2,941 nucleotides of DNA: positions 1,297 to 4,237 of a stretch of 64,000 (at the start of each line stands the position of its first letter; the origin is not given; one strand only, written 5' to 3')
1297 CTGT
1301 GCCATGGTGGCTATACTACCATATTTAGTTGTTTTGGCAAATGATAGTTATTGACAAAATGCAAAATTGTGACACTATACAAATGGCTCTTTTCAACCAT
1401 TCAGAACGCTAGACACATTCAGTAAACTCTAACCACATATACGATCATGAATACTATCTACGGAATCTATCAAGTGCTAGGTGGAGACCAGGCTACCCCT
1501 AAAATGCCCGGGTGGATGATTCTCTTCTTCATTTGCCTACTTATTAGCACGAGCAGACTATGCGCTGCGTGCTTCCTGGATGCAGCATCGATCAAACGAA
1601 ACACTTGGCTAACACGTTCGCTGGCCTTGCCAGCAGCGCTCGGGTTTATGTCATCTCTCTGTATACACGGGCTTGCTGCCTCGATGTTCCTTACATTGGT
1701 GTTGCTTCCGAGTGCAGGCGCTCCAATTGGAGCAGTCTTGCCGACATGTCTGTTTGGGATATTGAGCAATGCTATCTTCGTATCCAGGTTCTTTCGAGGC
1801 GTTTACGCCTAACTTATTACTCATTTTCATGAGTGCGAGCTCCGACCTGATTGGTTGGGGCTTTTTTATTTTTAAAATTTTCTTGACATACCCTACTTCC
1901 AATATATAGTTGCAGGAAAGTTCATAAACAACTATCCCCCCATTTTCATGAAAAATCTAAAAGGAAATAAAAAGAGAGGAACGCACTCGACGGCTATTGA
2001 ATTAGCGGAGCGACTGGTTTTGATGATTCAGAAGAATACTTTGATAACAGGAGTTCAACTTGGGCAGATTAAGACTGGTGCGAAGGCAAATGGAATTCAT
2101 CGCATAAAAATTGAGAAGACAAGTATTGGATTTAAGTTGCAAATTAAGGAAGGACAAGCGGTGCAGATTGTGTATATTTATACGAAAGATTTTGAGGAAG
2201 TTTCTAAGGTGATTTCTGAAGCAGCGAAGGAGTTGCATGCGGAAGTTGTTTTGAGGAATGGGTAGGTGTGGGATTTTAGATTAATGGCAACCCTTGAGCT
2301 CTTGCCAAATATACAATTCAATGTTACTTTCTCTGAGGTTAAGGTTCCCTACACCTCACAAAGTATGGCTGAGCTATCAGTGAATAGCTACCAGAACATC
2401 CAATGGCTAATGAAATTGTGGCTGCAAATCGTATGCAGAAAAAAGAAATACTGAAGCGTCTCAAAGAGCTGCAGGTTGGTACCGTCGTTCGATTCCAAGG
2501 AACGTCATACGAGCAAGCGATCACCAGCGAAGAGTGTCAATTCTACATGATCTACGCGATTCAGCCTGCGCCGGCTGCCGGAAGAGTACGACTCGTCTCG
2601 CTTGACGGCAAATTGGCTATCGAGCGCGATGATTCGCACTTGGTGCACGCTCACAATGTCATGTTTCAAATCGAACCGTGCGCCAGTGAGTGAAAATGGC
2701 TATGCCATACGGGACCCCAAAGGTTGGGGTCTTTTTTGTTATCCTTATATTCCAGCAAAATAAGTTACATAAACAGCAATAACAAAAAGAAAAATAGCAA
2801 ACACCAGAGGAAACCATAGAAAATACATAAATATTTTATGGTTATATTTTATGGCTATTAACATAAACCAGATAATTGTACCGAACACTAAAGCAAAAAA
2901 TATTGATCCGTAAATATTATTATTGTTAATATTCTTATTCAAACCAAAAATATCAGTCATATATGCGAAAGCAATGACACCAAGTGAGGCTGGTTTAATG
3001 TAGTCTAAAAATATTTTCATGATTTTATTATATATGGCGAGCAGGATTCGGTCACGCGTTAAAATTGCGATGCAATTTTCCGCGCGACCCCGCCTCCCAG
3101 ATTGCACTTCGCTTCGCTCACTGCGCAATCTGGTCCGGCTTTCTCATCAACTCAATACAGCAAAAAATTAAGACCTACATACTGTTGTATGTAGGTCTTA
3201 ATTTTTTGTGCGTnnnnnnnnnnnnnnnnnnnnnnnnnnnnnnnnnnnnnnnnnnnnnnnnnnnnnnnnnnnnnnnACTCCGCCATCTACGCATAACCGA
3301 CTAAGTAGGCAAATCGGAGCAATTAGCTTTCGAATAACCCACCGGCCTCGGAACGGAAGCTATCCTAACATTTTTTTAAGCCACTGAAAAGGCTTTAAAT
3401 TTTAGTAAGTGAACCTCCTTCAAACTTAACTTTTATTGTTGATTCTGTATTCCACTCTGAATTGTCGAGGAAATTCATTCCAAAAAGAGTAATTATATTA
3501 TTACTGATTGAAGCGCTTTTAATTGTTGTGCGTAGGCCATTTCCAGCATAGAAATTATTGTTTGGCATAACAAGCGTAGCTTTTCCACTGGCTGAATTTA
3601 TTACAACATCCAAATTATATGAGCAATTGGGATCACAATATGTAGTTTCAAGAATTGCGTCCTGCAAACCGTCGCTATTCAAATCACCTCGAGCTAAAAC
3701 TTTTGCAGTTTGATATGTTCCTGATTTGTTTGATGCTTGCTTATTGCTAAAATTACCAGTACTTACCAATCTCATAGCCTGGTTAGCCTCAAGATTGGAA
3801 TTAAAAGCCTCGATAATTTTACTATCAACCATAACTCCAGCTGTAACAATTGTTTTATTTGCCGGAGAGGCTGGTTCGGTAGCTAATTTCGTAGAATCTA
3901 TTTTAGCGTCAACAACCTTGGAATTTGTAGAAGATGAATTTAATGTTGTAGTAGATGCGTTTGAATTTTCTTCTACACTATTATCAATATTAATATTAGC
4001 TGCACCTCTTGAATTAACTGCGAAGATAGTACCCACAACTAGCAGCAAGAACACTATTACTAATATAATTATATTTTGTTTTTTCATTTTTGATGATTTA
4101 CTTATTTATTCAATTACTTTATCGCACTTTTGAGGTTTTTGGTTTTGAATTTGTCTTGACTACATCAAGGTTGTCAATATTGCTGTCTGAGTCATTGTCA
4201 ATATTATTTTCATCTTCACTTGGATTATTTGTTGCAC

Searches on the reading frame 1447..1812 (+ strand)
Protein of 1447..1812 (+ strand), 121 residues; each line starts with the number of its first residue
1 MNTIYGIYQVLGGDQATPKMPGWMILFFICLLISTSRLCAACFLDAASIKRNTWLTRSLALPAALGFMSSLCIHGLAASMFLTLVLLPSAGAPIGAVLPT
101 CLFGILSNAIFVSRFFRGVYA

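Call 21: find_encoding_contigs(protein=window:1447-1812:+, flank=10000, max_places=3)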
Protein window:1447-1812:+ (121 aa): no gene with exactly this product is on record in the collection.

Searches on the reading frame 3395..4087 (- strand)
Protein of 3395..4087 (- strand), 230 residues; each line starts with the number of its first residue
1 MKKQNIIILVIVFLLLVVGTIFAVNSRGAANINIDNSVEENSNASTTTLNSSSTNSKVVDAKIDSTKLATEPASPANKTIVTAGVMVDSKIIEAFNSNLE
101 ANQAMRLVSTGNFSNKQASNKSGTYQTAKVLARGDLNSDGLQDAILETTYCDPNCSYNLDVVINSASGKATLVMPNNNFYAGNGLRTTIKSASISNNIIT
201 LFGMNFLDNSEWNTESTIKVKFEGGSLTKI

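Call 66: search_protein_families(library=pfam, alignment_id=A5, max_evalue=0.0001)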
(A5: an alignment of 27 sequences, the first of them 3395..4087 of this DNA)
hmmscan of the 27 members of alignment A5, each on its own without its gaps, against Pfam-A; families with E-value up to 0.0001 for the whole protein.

A. member 1, window:3395-4087:- (230 aa): 0 families

B. families by the number of members that match (of 27 scanned): 13 families
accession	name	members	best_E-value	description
PF01195.25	Pept_tRNA_hydro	1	3.3e-54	Peptidyl-tRNA hydrolase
PF04011.17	LemA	1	4.6e-54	LemA family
PF10502.14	Peptidase_S26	1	5.7e-44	Signal peptidase, peptidase S26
PF14584.11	DUF4446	1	1.2e-32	Protein of unknown function (DUF4446)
PF02130.23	YbeY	1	3.6e-24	Endoribonuclease YbeY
PF13367.11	PrsW-protease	1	2.9e-23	PrsW family intramembrane metalloprotease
PF13483.12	Lactamase_B_3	1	2.9e-22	Beta-lactamase superfamily domain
PF00293.34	NUDIX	1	1.5e-20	NUDIX domain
PF00218.27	IGPS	1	9.4e-14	Indole-3-glycerol phosphate synthase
PF00011.27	HSP20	1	4.7e-13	Hsp20/alpha crystallin family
PF00079.25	Serpin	1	8.7e-06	Serpin (serine protease inhibitor)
PF04969.22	CS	1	1.3e-05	CS domain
PF06725.17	3D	1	3.5e-05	3D domain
